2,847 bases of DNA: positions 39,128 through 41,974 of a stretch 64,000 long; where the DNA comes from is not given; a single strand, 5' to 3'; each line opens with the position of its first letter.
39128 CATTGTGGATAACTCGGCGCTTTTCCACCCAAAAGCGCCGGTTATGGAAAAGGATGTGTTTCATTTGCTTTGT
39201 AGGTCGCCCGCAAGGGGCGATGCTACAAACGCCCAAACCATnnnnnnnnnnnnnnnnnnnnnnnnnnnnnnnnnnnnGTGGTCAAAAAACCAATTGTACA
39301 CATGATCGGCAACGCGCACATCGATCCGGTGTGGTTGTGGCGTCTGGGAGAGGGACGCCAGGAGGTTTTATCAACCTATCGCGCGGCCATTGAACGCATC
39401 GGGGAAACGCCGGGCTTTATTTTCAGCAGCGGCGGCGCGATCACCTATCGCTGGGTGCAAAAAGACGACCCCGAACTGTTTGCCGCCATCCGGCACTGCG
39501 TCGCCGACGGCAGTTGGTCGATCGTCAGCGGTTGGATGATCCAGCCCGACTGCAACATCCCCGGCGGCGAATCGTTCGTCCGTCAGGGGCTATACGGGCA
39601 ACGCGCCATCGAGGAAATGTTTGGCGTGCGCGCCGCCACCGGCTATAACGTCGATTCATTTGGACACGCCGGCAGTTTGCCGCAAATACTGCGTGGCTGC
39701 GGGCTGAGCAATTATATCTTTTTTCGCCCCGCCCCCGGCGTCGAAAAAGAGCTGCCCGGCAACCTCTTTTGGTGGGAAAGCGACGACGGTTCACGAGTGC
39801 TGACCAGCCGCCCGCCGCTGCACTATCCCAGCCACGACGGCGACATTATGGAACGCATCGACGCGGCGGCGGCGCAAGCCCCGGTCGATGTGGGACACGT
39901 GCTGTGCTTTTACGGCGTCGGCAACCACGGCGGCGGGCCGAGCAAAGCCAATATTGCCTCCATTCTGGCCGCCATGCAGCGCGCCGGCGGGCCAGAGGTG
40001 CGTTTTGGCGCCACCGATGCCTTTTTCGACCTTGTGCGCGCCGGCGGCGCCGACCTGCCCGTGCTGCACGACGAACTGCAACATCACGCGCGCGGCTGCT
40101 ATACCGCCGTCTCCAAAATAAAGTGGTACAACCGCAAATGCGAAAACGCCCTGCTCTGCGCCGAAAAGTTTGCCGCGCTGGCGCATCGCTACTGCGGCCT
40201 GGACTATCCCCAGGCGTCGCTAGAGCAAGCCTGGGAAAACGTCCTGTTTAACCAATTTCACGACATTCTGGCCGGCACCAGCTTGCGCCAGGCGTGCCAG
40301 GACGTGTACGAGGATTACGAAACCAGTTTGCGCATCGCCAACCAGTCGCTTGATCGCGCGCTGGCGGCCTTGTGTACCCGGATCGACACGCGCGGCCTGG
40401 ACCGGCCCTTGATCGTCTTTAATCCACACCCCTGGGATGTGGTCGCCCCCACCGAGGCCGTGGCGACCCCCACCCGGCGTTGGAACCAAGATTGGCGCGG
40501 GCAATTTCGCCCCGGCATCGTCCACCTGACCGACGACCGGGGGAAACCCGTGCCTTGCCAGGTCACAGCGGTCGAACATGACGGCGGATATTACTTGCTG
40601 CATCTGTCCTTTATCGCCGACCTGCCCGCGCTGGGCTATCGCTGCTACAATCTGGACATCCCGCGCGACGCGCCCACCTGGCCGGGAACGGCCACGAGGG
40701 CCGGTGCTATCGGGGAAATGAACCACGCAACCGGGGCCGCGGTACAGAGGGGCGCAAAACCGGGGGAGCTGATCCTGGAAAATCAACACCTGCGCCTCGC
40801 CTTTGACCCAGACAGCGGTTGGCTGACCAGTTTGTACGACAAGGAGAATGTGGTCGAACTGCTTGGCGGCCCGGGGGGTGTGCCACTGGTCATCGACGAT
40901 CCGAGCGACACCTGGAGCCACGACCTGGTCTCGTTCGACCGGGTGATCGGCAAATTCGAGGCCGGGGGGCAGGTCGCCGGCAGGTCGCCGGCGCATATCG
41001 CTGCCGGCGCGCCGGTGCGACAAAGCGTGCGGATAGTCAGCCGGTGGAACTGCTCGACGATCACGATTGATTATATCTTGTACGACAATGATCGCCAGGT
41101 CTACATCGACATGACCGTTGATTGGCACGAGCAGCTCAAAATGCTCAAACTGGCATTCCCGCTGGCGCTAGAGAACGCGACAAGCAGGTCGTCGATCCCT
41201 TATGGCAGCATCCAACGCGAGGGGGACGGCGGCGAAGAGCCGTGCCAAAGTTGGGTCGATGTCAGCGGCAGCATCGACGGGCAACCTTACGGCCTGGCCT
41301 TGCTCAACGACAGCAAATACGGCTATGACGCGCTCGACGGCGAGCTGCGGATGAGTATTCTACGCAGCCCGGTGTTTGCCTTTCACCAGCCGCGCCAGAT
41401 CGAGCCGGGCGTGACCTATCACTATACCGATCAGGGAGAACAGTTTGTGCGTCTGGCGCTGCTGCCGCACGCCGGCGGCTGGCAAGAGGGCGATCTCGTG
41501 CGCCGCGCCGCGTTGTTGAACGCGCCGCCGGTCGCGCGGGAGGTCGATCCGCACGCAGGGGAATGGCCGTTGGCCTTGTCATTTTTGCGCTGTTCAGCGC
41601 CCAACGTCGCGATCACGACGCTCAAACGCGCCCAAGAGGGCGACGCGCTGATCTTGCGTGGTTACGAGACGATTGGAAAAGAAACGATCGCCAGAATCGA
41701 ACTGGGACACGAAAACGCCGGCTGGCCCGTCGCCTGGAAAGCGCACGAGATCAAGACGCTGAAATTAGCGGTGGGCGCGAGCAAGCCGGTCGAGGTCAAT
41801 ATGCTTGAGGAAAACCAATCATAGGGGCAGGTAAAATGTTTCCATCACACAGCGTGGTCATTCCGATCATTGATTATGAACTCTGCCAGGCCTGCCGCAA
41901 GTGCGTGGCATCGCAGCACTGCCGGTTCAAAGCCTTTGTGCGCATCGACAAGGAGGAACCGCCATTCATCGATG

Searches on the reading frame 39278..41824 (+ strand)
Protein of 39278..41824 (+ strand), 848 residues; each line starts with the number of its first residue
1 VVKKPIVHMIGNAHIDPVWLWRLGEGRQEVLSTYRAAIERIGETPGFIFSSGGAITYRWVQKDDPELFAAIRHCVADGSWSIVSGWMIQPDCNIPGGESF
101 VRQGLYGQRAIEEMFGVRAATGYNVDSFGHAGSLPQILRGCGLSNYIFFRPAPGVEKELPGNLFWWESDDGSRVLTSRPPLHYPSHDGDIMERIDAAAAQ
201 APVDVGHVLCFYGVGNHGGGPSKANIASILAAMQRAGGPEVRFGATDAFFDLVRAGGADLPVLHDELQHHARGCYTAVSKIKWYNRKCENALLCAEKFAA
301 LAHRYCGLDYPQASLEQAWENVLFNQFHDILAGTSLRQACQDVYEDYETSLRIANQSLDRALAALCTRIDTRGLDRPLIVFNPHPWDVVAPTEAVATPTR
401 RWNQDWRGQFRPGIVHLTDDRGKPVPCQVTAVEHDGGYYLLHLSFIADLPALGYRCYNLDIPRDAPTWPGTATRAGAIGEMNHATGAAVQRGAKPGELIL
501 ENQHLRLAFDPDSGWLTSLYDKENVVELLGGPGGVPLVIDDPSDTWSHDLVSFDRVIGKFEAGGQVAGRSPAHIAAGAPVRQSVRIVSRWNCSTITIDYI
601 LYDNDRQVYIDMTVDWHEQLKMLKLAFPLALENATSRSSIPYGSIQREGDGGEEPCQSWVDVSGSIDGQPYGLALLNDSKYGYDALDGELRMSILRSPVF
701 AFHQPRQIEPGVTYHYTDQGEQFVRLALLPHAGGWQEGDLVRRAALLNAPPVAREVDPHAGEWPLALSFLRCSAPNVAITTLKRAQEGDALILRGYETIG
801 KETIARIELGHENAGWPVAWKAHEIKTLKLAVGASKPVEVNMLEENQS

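Call 35: search_protein_families(library=pfam, proteins=[window:39278-41824:+])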
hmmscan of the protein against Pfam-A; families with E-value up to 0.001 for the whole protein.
window:39278-41824:+ (848 aa): 4 families
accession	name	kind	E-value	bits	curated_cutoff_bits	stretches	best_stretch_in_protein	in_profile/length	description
PF01074.27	Glyco_hydro_38N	-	3.9e-52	177.8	25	1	7-255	2-257/270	Glycosyl hydrolases family 38 N-terminal domain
PF07748.19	Glyco_hydro_38C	-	1.9e-32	113.6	25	1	500-700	1-202/206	Glycosyl hydrolases family 38 C-terminal domain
PF09261.16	Alpha-mann_mid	-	7.5e-21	74.5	31.1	1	272-365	4-96/96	Alpha mannosidase middle domain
PF17677.7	Glyco_hydro38C2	-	1.8e-07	31.6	22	1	776-846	1-50/72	Glycosyl hydrolases family 38 C-terminal beta sandwich domain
